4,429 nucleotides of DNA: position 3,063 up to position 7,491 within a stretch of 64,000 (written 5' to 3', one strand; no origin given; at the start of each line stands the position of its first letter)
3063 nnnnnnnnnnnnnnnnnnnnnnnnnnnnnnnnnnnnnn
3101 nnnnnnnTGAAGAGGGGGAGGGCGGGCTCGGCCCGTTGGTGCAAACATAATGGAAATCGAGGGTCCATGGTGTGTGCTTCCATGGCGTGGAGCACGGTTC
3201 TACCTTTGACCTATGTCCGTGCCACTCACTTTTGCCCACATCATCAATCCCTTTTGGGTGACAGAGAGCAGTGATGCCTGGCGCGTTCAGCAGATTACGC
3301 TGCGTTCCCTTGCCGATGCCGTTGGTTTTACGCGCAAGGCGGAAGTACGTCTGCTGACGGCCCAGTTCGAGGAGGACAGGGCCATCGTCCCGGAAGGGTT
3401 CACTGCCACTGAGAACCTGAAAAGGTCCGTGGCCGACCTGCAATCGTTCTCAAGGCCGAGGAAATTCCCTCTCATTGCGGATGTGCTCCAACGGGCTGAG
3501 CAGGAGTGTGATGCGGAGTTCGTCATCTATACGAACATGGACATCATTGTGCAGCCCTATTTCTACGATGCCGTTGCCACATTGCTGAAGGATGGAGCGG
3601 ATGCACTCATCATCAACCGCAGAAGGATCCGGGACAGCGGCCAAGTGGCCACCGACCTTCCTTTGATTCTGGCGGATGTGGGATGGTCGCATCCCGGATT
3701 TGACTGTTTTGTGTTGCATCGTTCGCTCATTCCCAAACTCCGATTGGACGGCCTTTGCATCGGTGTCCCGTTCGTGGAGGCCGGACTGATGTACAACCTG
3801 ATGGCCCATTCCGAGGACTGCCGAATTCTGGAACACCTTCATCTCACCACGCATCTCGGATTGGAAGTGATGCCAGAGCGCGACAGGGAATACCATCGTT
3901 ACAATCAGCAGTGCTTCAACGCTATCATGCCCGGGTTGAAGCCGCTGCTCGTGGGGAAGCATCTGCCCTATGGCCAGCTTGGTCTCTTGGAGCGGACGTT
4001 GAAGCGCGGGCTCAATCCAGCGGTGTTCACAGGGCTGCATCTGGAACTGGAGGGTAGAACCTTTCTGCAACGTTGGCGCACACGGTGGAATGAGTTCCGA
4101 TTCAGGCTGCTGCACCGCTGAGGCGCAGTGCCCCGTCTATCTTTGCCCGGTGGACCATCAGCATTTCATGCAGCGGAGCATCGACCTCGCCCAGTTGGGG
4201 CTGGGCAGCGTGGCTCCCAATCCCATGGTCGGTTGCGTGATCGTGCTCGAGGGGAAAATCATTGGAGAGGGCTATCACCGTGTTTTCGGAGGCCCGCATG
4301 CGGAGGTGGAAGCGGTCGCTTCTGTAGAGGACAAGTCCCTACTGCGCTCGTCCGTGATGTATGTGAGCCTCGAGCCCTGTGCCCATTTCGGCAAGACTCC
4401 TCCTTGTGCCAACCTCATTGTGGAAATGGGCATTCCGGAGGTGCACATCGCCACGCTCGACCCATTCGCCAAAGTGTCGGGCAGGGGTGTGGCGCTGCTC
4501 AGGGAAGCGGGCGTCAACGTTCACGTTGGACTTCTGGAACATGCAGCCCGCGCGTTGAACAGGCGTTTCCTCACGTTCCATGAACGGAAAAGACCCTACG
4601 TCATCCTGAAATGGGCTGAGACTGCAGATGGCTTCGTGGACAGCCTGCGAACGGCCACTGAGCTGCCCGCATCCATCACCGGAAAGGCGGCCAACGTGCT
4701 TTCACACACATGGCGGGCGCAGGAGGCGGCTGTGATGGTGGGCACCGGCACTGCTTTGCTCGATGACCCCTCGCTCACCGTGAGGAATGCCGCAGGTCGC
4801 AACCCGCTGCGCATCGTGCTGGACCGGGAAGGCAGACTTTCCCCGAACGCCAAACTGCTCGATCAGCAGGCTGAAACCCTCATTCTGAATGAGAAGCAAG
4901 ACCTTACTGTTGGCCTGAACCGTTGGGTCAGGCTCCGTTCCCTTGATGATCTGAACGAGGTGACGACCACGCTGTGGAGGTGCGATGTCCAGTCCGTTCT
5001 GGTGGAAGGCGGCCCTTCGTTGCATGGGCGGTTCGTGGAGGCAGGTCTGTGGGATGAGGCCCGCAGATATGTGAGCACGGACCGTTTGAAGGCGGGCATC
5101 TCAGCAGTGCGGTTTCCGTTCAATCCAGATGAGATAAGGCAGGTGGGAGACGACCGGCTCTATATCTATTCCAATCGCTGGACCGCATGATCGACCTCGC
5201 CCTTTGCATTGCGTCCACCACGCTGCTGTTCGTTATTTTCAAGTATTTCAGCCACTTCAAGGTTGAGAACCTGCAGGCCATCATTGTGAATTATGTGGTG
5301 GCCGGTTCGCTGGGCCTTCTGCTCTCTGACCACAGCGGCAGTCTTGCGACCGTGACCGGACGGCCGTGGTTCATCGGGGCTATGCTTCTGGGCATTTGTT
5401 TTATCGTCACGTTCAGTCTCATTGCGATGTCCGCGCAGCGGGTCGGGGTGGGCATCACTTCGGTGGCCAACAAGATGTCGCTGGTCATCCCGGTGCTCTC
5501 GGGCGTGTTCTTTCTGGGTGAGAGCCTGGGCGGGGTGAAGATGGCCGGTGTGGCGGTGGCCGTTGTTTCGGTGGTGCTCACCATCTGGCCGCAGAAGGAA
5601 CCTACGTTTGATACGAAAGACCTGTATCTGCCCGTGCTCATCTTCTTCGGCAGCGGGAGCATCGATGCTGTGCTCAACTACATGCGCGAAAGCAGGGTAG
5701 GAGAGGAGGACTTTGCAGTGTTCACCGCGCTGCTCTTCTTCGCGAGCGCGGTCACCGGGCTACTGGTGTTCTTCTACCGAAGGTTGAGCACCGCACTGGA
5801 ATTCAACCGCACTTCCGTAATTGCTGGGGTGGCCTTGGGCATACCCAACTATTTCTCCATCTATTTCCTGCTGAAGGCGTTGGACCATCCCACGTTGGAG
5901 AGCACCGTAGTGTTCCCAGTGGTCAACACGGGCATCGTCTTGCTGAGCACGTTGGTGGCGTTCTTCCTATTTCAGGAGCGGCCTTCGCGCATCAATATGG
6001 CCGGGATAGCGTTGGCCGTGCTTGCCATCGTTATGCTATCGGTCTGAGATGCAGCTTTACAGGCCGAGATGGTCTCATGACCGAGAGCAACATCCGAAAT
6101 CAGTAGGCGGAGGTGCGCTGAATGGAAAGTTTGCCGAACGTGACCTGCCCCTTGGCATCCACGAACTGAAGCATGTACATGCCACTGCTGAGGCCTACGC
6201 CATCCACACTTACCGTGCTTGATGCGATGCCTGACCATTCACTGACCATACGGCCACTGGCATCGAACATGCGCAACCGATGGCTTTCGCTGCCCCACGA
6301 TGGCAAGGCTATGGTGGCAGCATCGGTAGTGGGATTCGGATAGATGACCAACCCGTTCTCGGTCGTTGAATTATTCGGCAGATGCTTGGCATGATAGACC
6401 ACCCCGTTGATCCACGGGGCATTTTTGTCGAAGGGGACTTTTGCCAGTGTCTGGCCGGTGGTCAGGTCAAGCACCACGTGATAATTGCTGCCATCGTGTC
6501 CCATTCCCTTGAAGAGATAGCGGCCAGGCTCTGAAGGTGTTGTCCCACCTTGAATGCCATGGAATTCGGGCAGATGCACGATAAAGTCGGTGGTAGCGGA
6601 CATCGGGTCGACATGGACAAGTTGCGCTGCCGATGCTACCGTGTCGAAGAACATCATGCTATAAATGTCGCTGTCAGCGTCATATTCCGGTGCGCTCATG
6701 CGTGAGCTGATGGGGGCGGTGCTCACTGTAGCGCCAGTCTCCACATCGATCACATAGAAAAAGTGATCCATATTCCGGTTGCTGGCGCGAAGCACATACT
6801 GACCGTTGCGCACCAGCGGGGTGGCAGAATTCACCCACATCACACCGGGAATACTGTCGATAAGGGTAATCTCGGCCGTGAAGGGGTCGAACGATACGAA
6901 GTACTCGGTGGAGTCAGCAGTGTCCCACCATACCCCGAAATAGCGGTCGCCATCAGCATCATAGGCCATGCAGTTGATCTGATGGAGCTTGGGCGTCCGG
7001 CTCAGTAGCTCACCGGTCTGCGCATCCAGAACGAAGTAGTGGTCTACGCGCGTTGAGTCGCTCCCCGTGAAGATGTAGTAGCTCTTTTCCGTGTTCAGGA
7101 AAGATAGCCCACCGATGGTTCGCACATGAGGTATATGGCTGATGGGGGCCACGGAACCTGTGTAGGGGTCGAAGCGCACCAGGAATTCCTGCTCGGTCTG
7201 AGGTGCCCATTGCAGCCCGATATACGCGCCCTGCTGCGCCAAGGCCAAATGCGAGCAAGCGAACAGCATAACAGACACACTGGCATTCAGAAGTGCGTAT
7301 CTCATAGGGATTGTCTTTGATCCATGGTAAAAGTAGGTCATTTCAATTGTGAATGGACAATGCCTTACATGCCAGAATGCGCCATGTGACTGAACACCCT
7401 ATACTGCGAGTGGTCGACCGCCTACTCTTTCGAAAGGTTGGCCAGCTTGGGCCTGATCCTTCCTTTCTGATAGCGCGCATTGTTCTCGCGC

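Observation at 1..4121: Compact KAS III – ACP-like – membrane GT2 – GNAT – alpha/beta hydrolase cassette: candidate specialised lipid/glycolipid tailoring locus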

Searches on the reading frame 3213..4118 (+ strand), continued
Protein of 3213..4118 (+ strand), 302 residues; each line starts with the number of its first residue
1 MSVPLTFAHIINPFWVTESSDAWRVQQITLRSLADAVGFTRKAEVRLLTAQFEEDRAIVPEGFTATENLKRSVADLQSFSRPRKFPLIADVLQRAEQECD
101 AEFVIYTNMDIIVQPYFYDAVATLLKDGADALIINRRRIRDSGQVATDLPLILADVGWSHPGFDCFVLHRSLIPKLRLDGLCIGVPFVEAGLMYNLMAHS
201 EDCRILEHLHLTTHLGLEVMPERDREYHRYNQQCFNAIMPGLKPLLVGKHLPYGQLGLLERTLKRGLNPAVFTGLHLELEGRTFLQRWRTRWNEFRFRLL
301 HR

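Call 62: search_protein_families(library=pfam, max_evalue=0.001, proteins=[P0308, P0332, P0351, P0357, P0363, P0369, P0385, P0346, P0354, P0358])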
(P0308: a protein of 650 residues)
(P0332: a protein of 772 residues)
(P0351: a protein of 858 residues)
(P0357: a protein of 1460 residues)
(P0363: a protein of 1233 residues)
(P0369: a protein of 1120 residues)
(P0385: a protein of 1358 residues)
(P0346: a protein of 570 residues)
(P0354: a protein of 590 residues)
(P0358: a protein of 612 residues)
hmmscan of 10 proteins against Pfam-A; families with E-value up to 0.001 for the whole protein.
P0308 (650 aa): 0 families

P0332 (772 aa): 17 families
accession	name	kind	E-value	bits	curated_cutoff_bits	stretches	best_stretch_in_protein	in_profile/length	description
PF00515.34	TPR_1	-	6e-25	86.4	27.8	3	725-757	2-34/34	Tetratricopeptide repeat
PF07719.23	TPR_2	-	6.4e-22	76.2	27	3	726-756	3-33/34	Tetratricopeptide repeat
PF13414.12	TPR_11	-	1.6e-21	76.1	26.8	2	698-738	2-42/42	TPR repeat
PF13181.12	TPR_8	-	5.3e-17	60.9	25.7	2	726-756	3-33/34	Tetratricopeptide repeat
PF13431.12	TPR_17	-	8e-16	57.4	24.4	2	678-710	1-33/34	Tetratricopeptide repeat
PF13424.12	TPR_12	-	2.1e-13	50.7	30.1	2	693-755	6-76/77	Tetratricopeptide repeat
PF14559.12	TPR_19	-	1e-10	42.2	25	1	702-761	3-62/68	Tetratricopeptide repeat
PF13428.12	TPR_14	-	1.7e-10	40.9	23.5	0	659-698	4-43/44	Tetratricopeptide repeat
PF13432.12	TPR_16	-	1.5e-09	38.5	32.7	1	695-756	2-63/65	Tetratricopeptide repeat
PF13174.12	TPR_6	-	6e-09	36.4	26.3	0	726-756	2-32/33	Tetratricopeptide repeat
PF13176.12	TPR_7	-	2.7e-08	33.7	27.9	0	694-718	3-29/36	Tetratricopeptide repeat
PF13374.12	TPR_10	-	4.9e-06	26.8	27.5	0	726-754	4-32/42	Tetratricopeptide repeat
PF24575.1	TPR_Slam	-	2.3e-05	25.2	35.2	0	731-764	54-87/104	Surface lipoprotein assembly modifier, N-terminal TPR repeats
PF12895.13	ANAPC3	-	2.3e-05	25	27.2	1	670-748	3-80/82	Anaphase-promoting complex, cyclosome, subunit 3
PF23914.1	TPR_CcmH_CycH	-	7.3e-05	23.1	42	0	656-755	50-152/158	Cytochrome c-type biogenesis protein H TPR domain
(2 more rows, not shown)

P0351 (858 aa): 5 families
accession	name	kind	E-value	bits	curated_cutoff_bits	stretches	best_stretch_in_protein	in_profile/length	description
PF00534.26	Glycos_transf_1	-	8.5e-20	71.4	26.4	1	170-325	10-171/172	Glycosyl transferases group 1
PF13692.12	Glyco_trans_1_4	-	9.1e-16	58.8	27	1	178-311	4-141/142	Glycosyl transferases group 1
PF13174.12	TPR_6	-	0.00018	22.4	26.3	0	480-506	3-29/33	Tetratricopeptide repeat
PF13428.12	TPR_14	-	0.00051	20.9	23.5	0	478-519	2-43/44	Tetratricopeptide repeat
PF13432.12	TPR_16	-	0.0009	20.1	32.7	0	450-507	4-61/65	Tetratricopeptide repeat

P0357 (1460 aa): 5 families
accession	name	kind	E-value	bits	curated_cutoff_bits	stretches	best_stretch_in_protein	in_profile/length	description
PF05711.17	TylF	-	1.7e-49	168.9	23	1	501-701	67-264/264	Macrocin-O-methyltransferase (TylF)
PF13692.12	Glyco_trans_1_4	-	3.5e-21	76.4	27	1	993-1121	9-141/142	Glycosyl transferases group 1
PF00534.26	Glycos_transf_1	-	5.5e-21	75.3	26.4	1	974-1138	5-170/172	Glycosyl transferases group 1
PF13578.12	Methyltransf_24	-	3.1e-14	54.2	26.3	1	531-666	2-105/105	Methyltransferase domain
PF14559.12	TPR_19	-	1.1e-05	26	25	1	329-374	2-47/68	Tetratricopeptide repeat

P0363 (1233 aa): 2 families
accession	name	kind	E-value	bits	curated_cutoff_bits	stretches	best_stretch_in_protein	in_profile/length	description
PF13692.12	Glyco_trans_1_4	-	4.6e-10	40.3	27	1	255-307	58-109/142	Glycosyl transferases group 1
PF13439.12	Glyco_transf_4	-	0.00027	21.5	28.5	0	17-51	2-36/170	Glycosyltransferase Family 4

P0369 (1120 aa): 2 families
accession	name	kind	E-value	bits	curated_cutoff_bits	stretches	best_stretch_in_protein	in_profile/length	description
PF13469.12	Sulfotransfer_3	-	4.7e-28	99.3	27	1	789-1002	1-215/216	Sulfotransferase family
PF00685.33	Sulfotransfer_1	-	8.2e-12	45.5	22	1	788-1015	2-197/255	Sulfotransferase domain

P0385 (1358 aa): 2 families
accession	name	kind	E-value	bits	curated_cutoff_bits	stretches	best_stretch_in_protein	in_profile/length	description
PF13692.12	Glyco_trans_1_4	-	8.6e-12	46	27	1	205-318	3-112/142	Glycosyl transferases group 1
PF13469.12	Sulfotransfer_3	-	1.8e-06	28.8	27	1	705-872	1-156/216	Sulfotransferase family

P0346 (570 aa): 2 families
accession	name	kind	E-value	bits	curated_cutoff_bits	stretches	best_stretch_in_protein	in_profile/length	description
PF13469.12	Sulfotransfer_3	-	4.9e-08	33.9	27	0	300-330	2-32/216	Sulfotransferase family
PF00685.33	Sulfotransfer_1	-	1.6e-06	28.2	22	1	300-553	4-246/255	Sulfotransferase domain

P0354 (590 aa): 17 families
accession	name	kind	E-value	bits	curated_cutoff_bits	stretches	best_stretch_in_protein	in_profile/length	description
PF00515.34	TPR_1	-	1.1e-26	92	27.8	3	475-507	2-34/34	Tetratricopeptide repeat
PF07719.23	TPR_2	-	2.7e-24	83.7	27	3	474-507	1-34/34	Tetratricopeptide repeat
PF13414.12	TPR_11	-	6e-22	77.5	26.8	2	516-556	2-42/42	TPR repeat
PF13431.12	TPR_17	-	9.4e-19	66.5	24.4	2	496-528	1-33/34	Tetratricopeptide repeat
PF13181.12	TPR_8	-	1.8e-18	65.5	25.7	3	477-507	4-34/34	Tetratricopeptide repeat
PF13424.12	TPR_12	-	7.8e-12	45.7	30.1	1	479-538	8-75/77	Tetratricopeptide repeat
PF13428.12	TPR_14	-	2.6e-10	40.4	23.5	1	477-516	4-43/44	Tetratricopeptide repeat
PF13432.12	TPR_16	-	3.3e-10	40.6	32.7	1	513-574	2-63/65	Tetratricopeptide repeat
PF14559.12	TPR_19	-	4.3e-10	40.2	25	2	486-529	3-46/68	Tetratricopeptide repeat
PF13174.12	TPR_6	-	1.4e-09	38.4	26.3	0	546-574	4-32/33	Tetratricopeptide repeat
PF13176.12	TPR_7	-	3e-07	30.5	27.9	0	511-536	2-29/36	Tetratricopeptide repeat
PF13374.12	TPR_10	-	7.5e-06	26.2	27.5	0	512-537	6-31/42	Tetratricopeptide repeat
PF12895.13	ANAPC3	-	1.9e-05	25.3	27.2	1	488-567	3-81/82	Anaphase-promoting complex, cyclosome, subunit 3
PF23914.1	TPR_CcmH_CycH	-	3.9e-05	24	42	1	475-573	51-152/158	Cytochrome c-type biogenesis protein H TPR domain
PF24575.1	TPR_Slam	-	0.00025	21.9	35.2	0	487-549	28-88/104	Surface lipoprotein assembly modifier, N-terminal TPR repeats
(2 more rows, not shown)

P0358 (612 aa): 3 families
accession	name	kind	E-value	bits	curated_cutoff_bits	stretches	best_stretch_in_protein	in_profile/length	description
PF13469.12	Sulfotransfer_3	-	3.1e-32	113.1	27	1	304-517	1-214/216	Sulfotransferase family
PF00685.33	Sulfotransfer_1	-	2.6e-12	47.1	22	1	303-525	2-191/255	Sulfotransferase domain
PF17784.7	Sulfotransfer_4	-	2.8e-05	24.5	22.8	0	427-480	80-134/215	Sulfotransferase domain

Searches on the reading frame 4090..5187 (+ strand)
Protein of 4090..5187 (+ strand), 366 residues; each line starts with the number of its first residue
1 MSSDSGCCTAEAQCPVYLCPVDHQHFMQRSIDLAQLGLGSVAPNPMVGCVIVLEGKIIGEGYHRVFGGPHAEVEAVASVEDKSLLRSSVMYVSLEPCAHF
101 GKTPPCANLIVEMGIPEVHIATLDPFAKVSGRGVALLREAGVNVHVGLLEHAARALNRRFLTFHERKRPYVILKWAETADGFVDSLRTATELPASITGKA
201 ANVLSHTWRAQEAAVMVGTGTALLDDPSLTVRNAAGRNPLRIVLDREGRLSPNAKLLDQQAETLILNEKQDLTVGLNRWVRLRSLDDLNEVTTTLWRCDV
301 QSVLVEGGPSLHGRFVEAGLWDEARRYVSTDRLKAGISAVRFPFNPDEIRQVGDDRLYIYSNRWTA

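Call 7: search_protein_families(library=pfam, max_evalue=0.01, proteins=[window:4090-5187:+])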
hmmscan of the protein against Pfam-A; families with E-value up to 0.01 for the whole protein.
window:4090-5187:+ (366 aa): 3 families
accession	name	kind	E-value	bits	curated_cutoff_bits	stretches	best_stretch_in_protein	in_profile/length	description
PF01872.23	RibD_C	-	9e-28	97.9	24.1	1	169-328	1-160/197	RibD C-terminal domain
PF00383.29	dCMP_cyt_deam_1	-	7.7e-16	58.3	25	1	22-121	3-101/102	Cytidine and deoxycytidylate deaminase zinc-binding region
PF14437.12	MafB19-deam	-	7.2e-08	32.9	27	1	22-127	2-106/142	MafB19-like deaminase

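Call 8: search_protein_families(library=ncbifam, max_evalue=0.01, proteins=[window:4090-5187:+])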
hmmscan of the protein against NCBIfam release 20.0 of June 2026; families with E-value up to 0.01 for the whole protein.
window:4090-5187:+ (366 aa): 5 families
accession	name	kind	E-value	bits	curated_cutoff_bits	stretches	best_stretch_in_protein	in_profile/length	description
TIGR00326.1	eubact_ribD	equivalog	4.3e-80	269.5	156.35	1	27-331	1-304/343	bifunctional diaminohydroxyphosphoribosylaminopyrimidine deaminase/5-amino-6-(5-phosphoribosylamino)uracil reductase RibD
NF008052.0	PRK10786.1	equivalog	2.3e-59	201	500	1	24-331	4-324/367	bifunctional diaminohydroxyphosphoribosylaminopyrimidine deaminase/5-amino-6-(5-phosphoribosylamino)uracil reductase RibD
TIGR00227.1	ribD_Cterm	domain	1.1e-28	100.2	150.15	1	167-329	1-171/216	riboflavin-specific deaminase C-terminal domain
TIGR01508.1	rib_reduct_arch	equivalog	2.4e-25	89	186.45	1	169-330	1-167/210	2,5-diamino-6-(ribosylamino)-4(3H)-pyrimidinone 5'-phosphate reductase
NF008113.2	PRK10860.1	equivalog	1.9e-06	27.8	150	1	22-151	6-134/165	tRNA adenosine(34) deaminase TadA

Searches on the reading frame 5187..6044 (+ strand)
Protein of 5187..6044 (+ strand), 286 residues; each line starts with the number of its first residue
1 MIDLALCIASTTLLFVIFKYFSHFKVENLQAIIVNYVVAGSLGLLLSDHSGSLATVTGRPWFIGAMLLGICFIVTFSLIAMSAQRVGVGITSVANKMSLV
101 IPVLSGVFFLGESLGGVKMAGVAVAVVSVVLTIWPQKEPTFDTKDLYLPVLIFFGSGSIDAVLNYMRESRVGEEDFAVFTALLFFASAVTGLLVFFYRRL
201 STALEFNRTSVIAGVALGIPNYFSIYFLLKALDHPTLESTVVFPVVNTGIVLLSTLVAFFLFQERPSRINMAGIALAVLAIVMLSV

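Call 7: search_protein_families(library=pfam, max_evalue=0.01, proteins=[window:5187-6044:+])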
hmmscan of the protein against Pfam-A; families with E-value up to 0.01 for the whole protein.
window:5187-6044:+ (286 aa): 2 families
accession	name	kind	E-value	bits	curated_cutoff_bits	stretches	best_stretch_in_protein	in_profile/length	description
PF00892.27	EamA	-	7.3e-11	42.9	28.2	2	8-133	11-134/135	EamA-like transporter family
PF06800.18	Sugar_transport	-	5.6e-05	23.1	26.3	1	12-131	155-272/280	Sugar transport protein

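Call 8: search_protein_families(library=ncbifam, max_evalue=0.01, proteins=[window:5187-6044:+])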
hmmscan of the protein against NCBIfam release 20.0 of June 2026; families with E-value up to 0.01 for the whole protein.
window:5187-6044:+ (286 aa): 0 families

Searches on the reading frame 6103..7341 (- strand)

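Call 63: search_protein_families(library=pfam, max_evalue=0.00001, proteins=[window:6103-7341:-])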
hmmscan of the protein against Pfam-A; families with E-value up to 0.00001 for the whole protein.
window:6103-7341:- (413 aa): 2 families
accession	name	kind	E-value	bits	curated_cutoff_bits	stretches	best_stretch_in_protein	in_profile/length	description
PF18962.6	Por_Secre_tail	-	3.4e-10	40.5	27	1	333-407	1-75/75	Secretion system C-terminal sorting domain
PF21959.2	DUF6923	-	2.7e-07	31.1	27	0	177-252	95-165/234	Repeat of unknown function (DUF6923)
